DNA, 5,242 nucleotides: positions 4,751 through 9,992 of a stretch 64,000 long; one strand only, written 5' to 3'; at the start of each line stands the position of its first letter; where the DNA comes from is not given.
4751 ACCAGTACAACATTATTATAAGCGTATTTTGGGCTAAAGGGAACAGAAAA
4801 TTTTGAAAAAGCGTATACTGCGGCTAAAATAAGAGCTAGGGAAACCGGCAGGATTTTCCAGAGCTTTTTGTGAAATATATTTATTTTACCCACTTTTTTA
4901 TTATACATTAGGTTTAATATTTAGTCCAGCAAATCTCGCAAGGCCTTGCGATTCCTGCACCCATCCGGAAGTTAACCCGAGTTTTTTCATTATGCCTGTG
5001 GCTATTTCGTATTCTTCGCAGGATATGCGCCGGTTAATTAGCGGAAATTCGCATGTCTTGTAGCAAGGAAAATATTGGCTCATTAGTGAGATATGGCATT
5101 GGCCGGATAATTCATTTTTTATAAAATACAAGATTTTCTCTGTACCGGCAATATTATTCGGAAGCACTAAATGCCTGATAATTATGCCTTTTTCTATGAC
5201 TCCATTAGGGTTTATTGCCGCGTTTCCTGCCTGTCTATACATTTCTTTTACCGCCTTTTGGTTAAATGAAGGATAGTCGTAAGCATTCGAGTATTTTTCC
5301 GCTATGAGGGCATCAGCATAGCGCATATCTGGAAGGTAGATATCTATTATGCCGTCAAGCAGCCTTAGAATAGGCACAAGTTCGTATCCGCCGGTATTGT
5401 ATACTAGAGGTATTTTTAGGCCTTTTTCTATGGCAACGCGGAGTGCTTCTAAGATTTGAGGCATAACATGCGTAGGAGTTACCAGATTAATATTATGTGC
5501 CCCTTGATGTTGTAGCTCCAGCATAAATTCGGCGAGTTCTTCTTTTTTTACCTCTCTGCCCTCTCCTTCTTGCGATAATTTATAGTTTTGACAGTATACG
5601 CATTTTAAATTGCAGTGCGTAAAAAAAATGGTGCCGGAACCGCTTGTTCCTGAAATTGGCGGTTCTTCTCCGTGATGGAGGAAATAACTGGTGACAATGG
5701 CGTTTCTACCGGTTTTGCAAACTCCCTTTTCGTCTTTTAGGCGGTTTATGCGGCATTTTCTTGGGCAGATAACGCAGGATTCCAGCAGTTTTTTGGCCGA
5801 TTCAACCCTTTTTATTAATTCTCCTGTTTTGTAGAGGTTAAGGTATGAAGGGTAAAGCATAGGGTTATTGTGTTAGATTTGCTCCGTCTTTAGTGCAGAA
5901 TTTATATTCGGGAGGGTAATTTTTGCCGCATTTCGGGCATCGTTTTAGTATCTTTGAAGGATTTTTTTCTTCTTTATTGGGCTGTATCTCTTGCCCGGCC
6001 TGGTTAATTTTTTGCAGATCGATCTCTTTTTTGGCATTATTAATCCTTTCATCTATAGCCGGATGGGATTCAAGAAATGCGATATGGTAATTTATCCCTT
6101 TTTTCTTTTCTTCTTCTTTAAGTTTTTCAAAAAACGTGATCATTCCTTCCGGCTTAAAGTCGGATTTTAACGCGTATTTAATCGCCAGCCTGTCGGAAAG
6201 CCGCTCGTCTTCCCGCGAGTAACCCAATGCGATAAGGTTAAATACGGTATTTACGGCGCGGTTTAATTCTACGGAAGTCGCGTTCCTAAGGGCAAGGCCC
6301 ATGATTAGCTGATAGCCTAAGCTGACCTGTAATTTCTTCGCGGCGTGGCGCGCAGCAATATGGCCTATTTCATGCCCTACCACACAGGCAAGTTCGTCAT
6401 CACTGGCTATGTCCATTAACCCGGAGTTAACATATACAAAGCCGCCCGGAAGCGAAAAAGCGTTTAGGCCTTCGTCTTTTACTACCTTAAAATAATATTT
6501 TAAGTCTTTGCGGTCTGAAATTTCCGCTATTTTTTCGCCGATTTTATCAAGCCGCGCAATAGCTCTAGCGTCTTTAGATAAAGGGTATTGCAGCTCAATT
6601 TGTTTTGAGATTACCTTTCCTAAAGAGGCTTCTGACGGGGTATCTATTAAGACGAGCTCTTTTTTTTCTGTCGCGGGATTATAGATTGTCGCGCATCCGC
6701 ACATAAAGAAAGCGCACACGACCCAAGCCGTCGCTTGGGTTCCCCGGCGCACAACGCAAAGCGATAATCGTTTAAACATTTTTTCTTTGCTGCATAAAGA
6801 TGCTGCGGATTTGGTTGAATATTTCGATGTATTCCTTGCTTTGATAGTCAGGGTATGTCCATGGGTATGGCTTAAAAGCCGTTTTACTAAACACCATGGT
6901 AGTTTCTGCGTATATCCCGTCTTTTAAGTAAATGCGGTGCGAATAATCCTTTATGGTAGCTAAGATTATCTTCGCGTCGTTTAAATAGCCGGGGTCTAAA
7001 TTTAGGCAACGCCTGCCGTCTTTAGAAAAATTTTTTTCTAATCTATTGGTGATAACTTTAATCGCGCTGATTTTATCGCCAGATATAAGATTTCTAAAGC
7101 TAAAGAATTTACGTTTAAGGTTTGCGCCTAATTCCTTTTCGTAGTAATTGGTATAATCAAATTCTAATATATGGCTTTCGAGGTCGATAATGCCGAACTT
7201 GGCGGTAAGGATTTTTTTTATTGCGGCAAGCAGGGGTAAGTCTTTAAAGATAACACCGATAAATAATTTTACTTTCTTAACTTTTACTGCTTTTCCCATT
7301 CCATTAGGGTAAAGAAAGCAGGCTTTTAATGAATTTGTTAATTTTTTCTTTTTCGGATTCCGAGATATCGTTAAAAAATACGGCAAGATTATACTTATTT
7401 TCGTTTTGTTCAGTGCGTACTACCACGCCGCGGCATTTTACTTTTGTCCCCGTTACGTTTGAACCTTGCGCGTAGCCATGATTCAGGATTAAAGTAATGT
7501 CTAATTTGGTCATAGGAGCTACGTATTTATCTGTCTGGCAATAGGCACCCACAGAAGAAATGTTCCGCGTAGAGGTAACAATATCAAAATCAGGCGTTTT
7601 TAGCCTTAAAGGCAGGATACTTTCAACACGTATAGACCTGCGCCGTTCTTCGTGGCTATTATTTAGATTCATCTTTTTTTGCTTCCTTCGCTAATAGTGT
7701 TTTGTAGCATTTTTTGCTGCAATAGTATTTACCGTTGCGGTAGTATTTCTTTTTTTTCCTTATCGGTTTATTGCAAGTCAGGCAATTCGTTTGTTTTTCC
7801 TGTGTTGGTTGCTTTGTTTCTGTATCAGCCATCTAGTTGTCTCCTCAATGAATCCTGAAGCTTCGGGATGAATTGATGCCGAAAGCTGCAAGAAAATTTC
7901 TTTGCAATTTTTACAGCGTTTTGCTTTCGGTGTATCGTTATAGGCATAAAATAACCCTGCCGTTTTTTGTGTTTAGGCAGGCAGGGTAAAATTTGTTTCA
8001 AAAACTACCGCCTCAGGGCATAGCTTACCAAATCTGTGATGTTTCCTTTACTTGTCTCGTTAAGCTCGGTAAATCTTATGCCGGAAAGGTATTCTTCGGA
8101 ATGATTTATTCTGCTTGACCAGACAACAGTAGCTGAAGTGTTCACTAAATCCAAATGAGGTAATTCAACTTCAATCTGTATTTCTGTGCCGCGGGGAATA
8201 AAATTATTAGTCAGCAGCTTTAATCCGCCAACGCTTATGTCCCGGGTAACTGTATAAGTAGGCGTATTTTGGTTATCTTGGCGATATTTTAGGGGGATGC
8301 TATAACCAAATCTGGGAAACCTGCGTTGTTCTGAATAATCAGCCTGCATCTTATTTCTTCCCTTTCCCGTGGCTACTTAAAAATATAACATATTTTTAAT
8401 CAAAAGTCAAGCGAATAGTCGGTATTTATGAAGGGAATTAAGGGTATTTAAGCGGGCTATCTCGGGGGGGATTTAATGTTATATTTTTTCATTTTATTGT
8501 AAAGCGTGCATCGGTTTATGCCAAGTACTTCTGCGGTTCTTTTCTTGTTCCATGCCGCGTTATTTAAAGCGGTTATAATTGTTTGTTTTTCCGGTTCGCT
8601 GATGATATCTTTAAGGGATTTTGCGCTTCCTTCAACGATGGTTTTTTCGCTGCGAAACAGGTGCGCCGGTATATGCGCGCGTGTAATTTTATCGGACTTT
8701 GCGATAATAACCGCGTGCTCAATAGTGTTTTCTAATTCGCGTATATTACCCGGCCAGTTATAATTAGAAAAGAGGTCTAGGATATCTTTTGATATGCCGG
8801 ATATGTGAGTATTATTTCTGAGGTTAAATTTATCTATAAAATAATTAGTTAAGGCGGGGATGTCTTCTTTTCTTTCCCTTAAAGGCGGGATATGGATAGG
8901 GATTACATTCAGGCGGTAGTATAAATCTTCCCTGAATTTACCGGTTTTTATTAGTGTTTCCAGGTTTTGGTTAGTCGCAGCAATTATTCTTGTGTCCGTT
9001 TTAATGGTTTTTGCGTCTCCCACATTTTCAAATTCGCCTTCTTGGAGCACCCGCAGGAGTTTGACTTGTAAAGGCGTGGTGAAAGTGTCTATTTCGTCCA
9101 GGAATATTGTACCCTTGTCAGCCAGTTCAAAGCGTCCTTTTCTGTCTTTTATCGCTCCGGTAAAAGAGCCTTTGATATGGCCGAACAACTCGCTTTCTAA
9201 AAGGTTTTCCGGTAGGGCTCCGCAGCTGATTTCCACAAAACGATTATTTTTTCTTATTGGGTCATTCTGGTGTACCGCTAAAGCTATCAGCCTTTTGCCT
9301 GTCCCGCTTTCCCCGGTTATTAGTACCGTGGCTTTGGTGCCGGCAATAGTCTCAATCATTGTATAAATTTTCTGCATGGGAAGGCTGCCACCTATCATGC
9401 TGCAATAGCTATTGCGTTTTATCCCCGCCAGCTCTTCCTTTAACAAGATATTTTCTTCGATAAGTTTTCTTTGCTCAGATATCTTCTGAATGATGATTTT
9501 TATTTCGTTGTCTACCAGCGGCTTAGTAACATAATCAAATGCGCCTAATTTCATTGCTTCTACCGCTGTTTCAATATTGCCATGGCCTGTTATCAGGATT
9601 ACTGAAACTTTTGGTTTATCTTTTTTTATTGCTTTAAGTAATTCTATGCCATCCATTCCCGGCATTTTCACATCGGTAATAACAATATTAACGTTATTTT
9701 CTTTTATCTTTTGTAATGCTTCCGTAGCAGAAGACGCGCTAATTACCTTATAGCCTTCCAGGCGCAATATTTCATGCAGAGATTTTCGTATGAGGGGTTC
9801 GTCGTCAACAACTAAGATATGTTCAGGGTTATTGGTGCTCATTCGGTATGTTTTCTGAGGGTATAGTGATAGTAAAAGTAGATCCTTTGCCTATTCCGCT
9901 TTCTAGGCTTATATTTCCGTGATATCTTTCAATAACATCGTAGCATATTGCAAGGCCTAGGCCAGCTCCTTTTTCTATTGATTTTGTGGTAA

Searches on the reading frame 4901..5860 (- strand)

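Call 82: search_protein_families(library=pfam, proteins=[window:4901-5860:-], max_evalue=0.0001)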
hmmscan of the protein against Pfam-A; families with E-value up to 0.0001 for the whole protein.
window:4901-5860:- (319 aa): 2 families
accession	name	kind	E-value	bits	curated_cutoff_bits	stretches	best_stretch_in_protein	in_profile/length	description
PF04055.27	Radical_SAM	-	8.1e-10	39.6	29.5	1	78-168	2-97/166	Radical SAM superfamily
PF13353.11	Fer4_12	-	4.4e-05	24.2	22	1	77-127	9-59/137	4Fe-4S single cluster domain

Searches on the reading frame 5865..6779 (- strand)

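Call 82: search_protein_families(library=pfam, proteins=[window:5865-6779:-], max_evalue=0.0001)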
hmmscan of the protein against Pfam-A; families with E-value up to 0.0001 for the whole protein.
window:5865-6779:- (304 aa): 1 family
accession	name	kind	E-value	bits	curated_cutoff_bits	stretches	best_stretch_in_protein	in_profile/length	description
PF01435.24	Peptidase_M48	-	4.8e-32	111.7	20.3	1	75-252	5-185/186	Peptidase family M48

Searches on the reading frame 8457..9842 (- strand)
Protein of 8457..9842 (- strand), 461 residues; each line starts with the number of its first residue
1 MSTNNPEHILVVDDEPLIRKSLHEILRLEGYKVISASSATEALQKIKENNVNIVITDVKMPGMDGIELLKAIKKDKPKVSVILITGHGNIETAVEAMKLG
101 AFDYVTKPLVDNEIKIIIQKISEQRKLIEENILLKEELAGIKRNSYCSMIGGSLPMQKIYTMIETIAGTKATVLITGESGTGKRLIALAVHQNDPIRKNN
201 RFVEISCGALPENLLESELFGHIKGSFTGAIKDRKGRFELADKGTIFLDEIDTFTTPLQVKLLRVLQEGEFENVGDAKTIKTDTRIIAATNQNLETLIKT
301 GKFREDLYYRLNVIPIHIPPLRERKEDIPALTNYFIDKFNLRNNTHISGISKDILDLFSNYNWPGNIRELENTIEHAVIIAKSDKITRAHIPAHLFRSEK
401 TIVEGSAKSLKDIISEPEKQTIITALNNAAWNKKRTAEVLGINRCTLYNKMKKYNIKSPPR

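Call 82: search_protein_families(library=pfam, proteins=[window:8457-9842:-], max_evalue=0.0001)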
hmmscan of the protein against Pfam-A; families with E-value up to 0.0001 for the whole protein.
window:8457-9842:- (461 aa): 9 families
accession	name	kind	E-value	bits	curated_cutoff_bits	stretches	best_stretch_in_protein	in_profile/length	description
PF00158.32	Sigma54_activat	-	2.1e-66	223.2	20.2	1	150-317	2-168/168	Sigma-54 interaction domain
PF00072.30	Response_reg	-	2.6e-34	118.2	30.2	1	9-118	1-110/111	Response regulator receiver domain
PF25601.1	AAA_lid_14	-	2.1e-27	95.2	27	1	322-400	1-79/87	AAA+ ATPase lid domain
PF14532.12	Sigma54_activ_2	-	1.8e-19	70.8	25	1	150-321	1-138/138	Sigma-54 interaction domain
PF02954.25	HTH_8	-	2e-13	50.2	22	1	418-454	6-42/42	Bacterial regulatory protein, Fis family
PF00004.35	AAA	-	8.9e-07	29.9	21.2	1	173-297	1-114/131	ATPase family associated with various cellular activities (AAA)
PF07728.20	AAA_5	-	3.3e-06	27.6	22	1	173-293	2-124/139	AAA domain (dynein-related subfamily)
PF18024.7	HTH_50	-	3.5e-06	27.1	27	1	408-456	2-49/50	Helix-turn-helix domain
PF07724.20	AAA_2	-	8.3e-05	23.1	27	0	171-300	4-133/166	AAA domain (Cdc48 subfamily)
